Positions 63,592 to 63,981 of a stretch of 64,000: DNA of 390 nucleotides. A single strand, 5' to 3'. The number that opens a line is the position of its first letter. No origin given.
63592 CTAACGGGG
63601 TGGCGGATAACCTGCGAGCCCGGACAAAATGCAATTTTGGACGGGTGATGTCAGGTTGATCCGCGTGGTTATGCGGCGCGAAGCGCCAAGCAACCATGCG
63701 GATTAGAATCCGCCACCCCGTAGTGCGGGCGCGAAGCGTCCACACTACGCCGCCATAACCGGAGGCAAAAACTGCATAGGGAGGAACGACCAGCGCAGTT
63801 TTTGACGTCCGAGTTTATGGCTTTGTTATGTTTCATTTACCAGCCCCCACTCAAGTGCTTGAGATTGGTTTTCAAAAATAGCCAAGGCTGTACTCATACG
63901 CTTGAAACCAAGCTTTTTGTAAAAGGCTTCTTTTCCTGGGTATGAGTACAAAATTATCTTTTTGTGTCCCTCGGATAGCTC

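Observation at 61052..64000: End of a chromosomal integron cassette array (five attC sites, integrase presumably just beyond the window)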

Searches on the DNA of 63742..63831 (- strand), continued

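Call 44: search_with_rna_model(model_id=R2, sources=[L084, L085, L086, L087, L088, L089, L090, L091, L092, L093, L094, L095, L096, L097, L098, L099, L100, L101, L102, L103, L104, L105, L106, L107, L108, L109, L110, L111, L112, L113, L114, L115, L116, L117, L118, L119, L120, L121, L122, L123, L124, L125, L126, L127, L128, L129, L130, L131, L132, L133, L134, L135, L136, L137, L138, L139, L140, L141, L142, L143, L144, L145, L146, L147, L148, L149, L150, L151, L152, L153, L154, L155, L156, L157, L158, L159, L160, L161, L162, L163], max_evalue=1)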
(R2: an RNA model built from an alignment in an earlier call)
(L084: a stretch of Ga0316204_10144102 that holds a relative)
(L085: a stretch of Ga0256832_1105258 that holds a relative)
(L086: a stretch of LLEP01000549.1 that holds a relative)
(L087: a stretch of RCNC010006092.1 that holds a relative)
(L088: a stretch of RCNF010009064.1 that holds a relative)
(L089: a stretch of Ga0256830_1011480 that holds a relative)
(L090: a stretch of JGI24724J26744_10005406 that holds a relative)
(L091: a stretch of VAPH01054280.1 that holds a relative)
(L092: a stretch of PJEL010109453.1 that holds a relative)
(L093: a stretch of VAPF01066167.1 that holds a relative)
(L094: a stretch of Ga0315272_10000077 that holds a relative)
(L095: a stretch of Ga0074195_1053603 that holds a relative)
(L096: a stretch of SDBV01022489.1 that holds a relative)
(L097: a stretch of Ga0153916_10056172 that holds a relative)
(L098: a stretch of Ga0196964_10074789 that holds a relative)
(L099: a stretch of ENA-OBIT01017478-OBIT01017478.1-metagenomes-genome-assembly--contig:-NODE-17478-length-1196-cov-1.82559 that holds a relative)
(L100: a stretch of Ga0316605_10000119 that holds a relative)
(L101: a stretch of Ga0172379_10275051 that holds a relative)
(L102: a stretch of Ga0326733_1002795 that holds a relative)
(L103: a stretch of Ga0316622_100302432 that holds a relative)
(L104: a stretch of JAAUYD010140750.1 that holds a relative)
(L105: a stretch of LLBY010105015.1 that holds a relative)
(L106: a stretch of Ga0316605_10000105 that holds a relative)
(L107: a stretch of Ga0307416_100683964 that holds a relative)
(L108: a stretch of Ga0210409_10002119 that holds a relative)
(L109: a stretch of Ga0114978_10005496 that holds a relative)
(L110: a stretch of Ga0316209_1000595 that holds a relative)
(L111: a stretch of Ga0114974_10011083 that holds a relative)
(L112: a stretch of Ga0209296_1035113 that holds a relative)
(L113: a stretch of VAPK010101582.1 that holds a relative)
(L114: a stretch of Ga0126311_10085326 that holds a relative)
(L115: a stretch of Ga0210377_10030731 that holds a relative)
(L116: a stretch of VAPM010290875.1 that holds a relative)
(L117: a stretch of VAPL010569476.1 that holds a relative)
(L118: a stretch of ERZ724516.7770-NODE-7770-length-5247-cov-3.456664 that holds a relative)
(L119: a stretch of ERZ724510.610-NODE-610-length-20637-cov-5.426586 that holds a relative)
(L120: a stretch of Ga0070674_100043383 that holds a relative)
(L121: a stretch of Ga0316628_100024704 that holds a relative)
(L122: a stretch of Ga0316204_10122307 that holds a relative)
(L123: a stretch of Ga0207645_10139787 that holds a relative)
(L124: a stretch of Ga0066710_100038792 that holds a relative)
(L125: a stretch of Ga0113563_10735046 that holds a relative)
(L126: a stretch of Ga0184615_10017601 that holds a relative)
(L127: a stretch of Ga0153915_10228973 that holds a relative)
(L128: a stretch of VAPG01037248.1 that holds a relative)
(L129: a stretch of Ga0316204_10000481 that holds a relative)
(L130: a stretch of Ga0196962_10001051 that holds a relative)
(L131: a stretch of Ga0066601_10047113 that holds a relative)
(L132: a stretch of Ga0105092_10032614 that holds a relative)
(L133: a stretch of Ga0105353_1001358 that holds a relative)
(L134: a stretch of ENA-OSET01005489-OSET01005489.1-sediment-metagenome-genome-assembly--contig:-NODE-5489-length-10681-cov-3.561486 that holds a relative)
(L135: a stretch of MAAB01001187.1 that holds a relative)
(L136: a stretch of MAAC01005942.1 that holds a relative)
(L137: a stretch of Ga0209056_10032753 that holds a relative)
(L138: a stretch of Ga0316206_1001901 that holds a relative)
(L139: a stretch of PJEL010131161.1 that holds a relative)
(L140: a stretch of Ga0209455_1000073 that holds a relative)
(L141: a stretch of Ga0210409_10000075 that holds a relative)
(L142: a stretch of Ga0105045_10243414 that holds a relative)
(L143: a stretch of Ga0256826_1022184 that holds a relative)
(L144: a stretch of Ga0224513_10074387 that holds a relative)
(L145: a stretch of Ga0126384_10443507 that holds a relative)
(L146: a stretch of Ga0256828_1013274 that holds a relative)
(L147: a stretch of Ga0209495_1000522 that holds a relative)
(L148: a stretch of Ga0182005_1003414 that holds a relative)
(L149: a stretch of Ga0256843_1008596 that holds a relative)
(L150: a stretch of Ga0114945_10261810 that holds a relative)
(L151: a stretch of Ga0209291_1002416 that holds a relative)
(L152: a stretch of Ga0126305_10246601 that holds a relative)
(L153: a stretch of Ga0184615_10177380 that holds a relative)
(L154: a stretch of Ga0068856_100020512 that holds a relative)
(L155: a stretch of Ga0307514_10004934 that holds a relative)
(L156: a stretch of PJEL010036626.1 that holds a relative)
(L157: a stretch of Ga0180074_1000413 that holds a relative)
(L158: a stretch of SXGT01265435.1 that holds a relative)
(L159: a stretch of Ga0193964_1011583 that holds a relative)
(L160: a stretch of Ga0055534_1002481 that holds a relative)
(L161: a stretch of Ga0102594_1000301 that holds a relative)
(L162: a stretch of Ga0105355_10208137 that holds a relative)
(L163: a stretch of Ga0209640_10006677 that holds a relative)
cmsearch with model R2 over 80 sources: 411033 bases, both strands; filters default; matches with E-value up to 1: 61.
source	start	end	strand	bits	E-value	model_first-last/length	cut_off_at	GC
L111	3105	3191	+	51.5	1.4e-08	1-71/71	no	0.66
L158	685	763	+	51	1.8e-08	1-71/71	no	0.65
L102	2746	2832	+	50.8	2e-08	1-71/71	no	0.62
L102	2013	2099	+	48.5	6.6e-08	1-71/71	no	0.67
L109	7311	7397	+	47.5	1.1e-07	1-71/71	no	0.66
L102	15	101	+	47.2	1.3e-07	1-71/71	no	0.63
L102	3990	4079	+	46.5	1.9e-07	1-71/71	no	0.61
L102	3658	3744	+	46.2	2.1e-07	1-71/71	no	0.66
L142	993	1052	+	43.6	8.2e-07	1-71/71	no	0.6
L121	3050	3108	+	43.3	9.5e-07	1-71/71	no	0.46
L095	628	718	+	39.8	6e-06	1-71/71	no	0.55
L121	5121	5186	+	38.7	1e-05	1-71/71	no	0.59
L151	1032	1097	+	38.2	1.3e-05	1-71/71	no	0.52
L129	5892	5982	+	37.3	2.1e-05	1-71/71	no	0.52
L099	1071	1157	+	36.9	2.6e-05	1-71/71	no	0.63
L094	5915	5984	+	36.8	2.8e-05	1-71/71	no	0.63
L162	8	106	+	36.8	2.8e-05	1-71/71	no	0.35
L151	431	530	+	36.6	3e-05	1-71/71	no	0.41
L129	6427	6492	+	35.6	5.3e-05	1-71/71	no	0.41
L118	242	301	+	33.9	0.00013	1-71/71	no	0.58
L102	600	728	+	32.5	0.00025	1-71/71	no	0.66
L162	446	543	+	31.4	0.00045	1-71/71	no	0.45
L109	6242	6322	+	31.2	0.0005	1-71/71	no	0.64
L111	2036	2116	+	31.2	0.0005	1-71/71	no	0.64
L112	2036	2116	+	31.2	0.0005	1-71/71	no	0.64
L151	10149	10245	+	30.8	0.00061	1-71/71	no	0.36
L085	466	571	+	30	0.00094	1-71/71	no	0.53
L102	4417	4474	+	29.3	0.0013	1-71/71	no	0.67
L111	459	518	+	29.1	0.0015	1-71/71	no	0.68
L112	459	518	+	29.1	0.0015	1-71/71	no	0.68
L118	667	723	+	28.8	0.0017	1-71/71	no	0.6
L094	6427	6490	+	28.6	0.0019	1-71/71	no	0.67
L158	1295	1375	+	28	0.0027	1-71/71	no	0.65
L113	66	180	+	27.9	0.0027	1-71/71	no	0.45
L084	1748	1825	+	27.1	0.0042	1-71/71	no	0.49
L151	3251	3351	+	27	0.0043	1-71/71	no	0.43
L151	4172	4270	+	26.9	0.0045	1-71/71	no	0.37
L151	5557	5655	+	26.9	0.0046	1-71/71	no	0.35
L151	7550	7652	+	26.8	0.0048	1-71/71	no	0.4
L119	105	170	+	26.5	0.0058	1-71/71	no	0.64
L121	4261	4327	+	25.9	0.0078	1-71/71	no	0.49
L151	1526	1624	+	25.6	0.0088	1-71/71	no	0.36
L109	8317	8376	+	25.6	0.0091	1-71/71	no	0.65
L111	4111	4170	+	25.6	0.0091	1-71/71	no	0.65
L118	1501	1587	+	25.5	0.0094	1-71/71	no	0.7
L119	948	1034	+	25.5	0.0094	1-71/71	no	0.7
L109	4665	4724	+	25.4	0.0098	1-71/71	no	0.72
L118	3639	3696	+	24.8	0.013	1-71/71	no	0.53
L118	3122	3184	+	24.3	0.017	1-71/71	no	0.56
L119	2569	2631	+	24.3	0.017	1-71/71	no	0.56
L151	2081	2178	+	24.2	0.019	1-71/71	no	0.45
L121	3624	3708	+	23.7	0.024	1-71/71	no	0.61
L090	4040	4095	+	23.1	0.033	1-71/71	no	0.38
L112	2677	2728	+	23.1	0.033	1-71/71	no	0.58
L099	602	662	+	23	0.034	1-71/71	no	0.62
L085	1062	1164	+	22.4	0.046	1-71/71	no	0.45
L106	6427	6513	+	19.8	0.18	1-71/71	no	0.63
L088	1530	1657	+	19.5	0.21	1-71/71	no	0.43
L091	1268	1354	+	19.1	0.26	1-71/71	no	0.46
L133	92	184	+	19.1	0.26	1-71/71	no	0.42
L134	5342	5434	+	19.1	0.26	1-71/71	no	0.42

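Call 60: search_with_rna_model(model_id=R2, source=L001, start=11800, end=15200, filters=off, max_evalue=5)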
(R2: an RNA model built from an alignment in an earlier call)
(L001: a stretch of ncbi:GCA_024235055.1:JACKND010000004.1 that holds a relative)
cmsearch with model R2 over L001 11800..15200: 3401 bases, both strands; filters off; matches with E-value up to 5: 5.
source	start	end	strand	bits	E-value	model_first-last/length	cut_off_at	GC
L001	14491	14524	-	5.6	2.2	1-71/71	no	0.65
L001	12502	12534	-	5.1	3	1-71/71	no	0.45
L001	14085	14146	+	4.9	3.2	1-71/71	no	0.48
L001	11800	11842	+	4.5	4.1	18-55/71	no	0.65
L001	13265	13320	+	4.4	4.3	1-71/71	no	0.62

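Call 66: search_with_rna_model(model_id=R2, sources=[L164, L165, L166, L167, L168], max_evalue=10)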
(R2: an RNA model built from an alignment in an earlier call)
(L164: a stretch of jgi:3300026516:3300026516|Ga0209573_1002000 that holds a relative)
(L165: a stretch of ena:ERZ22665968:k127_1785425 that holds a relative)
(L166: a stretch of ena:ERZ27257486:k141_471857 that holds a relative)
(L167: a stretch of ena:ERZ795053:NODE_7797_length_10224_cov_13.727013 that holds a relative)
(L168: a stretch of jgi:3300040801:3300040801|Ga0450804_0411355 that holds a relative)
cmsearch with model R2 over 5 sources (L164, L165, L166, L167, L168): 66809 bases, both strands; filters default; matches with E-value up to 10: 2.
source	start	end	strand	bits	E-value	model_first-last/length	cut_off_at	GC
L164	13636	13697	+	11.1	2.6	1-71/71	no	0.66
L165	13636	13697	+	11.1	2.6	1-71/71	no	0.66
